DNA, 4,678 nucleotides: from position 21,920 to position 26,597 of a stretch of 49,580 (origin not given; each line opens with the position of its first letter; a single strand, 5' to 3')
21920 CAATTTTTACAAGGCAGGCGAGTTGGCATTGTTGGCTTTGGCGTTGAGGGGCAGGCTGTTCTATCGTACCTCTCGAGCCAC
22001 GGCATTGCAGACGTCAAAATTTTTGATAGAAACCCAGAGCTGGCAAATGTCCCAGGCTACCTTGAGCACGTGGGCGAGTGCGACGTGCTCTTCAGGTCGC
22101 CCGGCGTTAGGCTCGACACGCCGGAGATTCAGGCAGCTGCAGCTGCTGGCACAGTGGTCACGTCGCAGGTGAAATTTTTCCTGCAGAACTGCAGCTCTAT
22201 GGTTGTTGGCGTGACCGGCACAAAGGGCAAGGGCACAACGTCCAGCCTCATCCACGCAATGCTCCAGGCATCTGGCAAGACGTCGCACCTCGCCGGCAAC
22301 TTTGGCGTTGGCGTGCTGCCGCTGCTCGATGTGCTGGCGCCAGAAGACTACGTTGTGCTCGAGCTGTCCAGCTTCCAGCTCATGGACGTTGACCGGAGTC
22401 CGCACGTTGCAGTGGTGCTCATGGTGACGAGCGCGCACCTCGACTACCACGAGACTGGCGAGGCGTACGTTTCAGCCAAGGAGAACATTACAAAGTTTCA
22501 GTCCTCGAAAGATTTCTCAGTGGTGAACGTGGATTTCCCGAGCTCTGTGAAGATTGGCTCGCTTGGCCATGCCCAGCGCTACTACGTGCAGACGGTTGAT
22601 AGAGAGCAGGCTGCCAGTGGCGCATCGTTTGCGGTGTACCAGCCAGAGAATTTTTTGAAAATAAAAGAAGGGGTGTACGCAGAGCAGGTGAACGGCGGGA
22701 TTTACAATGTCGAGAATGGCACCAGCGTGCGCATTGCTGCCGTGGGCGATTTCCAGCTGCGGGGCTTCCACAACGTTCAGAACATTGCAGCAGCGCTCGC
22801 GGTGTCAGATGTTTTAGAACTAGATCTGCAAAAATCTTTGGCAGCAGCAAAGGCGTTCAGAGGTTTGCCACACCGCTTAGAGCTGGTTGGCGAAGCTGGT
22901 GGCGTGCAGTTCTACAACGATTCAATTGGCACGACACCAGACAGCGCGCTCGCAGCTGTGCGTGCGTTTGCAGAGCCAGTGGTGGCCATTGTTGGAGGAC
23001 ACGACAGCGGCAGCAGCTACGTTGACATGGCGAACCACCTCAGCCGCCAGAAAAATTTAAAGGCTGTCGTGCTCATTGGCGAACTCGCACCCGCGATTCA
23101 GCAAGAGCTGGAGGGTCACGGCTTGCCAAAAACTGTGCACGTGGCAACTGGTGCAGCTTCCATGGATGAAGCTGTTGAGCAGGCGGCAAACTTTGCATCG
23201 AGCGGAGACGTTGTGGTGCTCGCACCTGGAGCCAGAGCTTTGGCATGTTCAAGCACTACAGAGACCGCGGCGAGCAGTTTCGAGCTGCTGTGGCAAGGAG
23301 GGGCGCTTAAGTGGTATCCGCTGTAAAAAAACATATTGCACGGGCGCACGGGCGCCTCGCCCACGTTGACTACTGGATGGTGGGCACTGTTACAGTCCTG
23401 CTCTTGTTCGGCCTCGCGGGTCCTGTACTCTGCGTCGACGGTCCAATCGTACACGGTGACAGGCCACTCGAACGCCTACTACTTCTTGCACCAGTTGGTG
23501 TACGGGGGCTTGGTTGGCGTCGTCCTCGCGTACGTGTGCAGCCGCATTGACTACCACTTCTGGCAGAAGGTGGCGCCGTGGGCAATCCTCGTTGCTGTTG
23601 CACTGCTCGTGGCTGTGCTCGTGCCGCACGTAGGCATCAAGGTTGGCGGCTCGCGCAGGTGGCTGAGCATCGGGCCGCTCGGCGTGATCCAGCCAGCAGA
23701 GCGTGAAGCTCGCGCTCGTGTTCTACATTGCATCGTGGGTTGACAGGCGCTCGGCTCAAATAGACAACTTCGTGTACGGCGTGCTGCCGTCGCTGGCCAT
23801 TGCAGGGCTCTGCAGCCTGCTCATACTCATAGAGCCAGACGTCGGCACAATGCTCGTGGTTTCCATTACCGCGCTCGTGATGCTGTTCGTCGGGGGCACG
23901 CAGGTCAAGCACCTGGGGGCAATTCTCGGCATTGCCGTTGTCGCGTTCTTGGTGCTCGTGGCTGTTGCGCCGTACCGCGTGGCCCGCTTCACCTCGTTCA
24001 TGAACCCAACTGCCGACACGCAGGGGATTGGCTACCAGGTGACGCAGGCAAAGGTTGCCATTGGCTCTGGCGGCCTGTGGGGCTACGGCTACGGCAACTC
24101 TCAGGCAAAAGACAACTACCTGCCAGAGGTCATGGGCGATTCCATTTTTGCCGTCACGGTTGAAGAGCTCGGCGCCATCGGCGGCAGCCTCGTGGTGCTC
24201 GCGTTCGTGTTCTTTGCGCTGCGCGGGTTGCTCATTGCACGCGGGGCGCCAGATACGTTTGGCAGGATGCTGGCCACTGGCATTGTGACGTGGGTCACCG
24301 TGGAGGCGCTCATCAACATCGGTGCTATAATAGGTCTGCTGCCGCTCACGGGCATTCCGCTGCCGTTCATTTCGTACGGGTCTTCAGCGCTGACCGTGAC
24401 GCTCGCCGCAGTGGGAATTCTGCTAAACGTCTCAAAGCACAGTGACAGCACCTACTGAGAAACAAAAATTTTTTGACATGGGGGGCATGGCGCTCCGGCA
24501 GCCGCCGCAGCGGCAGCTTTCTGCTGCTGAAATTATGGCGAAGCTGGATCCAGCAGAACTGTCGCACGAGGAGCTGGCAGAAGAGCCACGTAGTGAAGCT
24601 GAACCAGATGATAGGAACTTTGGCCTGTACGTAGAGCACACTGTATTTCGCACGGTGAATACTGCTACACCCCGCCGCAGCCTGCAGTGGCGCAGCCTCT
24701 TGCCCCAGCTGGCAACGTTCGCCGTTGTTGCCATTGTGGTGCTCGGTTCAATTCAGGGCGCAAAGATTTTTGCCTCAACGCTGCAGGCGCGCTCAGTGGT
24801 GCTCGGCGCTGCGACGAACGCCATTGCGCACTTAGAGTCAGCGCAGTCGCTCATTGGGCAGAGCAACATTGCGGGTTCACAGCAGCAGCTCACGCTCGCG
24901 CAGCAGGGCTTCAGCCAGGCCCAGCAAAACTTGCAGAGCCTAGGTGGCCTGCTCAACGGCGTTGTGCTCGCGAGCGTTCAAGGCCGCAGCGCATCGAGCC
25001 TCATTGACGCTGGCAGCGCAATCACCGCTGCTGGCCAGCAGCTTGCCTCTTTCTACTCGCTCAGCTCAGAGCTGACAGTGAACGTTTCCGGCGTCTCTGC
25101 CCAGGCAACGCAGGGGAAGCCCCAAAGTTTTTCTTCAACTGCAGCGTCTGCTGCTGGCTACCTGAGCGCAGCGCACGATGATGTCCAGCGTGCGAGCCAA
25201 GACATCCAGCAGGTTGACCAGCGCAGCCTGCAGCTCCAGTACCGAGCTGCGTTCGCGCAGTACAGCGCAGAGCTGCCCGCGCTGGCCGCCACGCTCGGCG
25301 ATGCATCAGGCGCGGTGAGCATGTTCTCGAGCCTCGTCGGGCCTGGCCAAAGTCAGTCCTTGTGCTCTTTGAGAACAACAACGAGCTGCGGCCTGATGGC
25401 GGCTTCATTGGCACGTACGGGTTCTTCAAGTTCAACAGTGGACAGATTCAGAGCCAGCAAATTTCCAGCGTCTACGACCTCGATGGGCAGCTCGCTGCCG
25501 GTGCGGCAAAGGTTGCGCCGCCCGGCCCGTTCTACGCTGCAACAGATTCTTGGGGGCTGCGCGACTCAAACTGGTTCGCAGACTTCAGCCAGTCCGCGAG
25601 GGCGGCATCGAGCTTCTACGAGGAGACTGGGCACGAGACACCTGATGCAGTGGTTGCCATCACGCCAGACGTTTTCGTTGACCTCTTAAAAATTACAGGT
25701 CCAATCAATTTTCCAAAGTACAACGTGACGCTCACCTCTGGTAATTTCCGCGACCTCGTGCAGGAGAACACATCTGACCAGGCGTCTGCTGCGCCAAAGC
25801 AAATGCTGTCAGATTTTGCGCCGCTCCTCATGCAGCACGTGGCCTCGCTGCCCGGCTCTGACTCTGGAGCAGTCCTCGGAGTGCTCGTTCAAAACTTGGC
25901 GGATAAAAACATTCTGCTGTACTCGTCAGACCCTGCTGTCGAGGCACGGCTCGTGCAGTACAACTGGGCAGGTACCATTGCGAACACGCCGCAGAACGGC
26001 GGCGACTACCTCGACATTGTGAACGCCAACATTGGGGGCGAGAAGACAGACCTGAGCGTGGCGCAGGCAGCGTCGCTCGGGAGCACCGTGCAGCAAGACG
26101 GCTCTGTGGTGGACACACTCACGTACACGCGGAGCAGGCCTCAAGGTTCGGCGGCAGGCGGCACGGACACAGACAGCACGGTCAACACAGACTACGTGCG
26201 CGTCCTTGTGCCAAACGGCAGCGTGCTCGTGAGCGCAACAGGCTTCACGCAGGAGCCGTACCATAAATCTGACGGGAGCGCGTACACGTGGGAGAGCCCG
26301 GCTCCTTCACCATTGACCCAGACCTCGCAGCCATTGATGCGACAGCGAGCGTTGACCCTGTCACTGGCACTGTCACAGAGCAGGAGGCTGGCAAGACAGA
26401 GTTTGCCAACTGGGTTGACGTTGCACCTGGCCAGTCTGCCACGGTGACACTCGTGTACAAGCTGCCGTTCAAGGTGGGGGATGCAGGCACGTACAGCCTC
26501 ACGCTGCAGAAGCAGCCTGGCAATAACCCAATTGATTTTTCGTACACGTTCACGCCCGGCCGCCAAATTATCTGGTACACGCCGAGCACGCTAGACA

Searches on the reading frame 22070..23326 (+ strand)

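Call 51: search_protein_families(library=pfam, proteins=[window:22070-23326:+], max_evalue=0.0001)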
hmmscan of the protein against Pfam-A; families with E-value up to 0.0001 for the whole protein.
window:22070-23326:+ (418 aa): 2 families
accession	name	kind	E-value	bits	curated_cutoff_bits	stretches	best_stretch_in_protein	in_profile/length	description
PF08245.18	Mur_ligase_M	-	7.9e-26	91.7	24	1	48-245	1-199/200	Mur ligase middle domain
PF02875.26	Mur_ligase_C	-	6e-15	56.6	28.4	1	268-386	1-125/127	Mur ligase, glutamate ligase domain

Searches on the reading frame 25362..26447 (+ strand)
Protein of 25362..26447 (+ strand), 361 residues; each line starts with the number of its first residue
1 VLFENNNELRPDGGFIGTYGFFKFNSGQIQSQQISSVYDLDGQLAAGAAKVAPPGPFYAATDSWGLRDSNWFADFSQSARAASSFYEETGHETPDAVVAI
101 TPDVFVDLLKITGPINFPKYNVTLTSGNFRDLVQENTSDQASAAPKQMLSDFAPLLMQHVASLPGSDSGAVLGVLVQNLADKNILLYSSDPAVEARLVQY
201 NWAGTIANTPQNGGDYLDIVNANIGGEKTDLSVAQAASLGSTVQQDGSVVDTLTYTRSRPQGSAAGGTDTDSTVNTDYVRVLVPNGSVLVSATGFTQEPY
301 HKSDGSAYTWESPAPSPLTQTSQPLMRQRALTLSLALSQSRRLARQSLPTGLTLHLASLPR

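Call 51: search_protein_families(library=pfam, proteins=[window:25362-26447:+], max_evalue=0.0001)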
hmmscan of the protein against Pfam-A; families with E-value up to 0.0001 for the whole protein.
window:25362-26447:+ (361 aa): 1 family
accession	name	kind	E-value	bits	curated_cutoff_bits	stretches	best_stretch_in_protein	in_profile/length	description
PF13196.11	DUF4012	-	4.7e-23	82.7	28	1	2-135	9-141/144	Protein of unknown function (DUF4012)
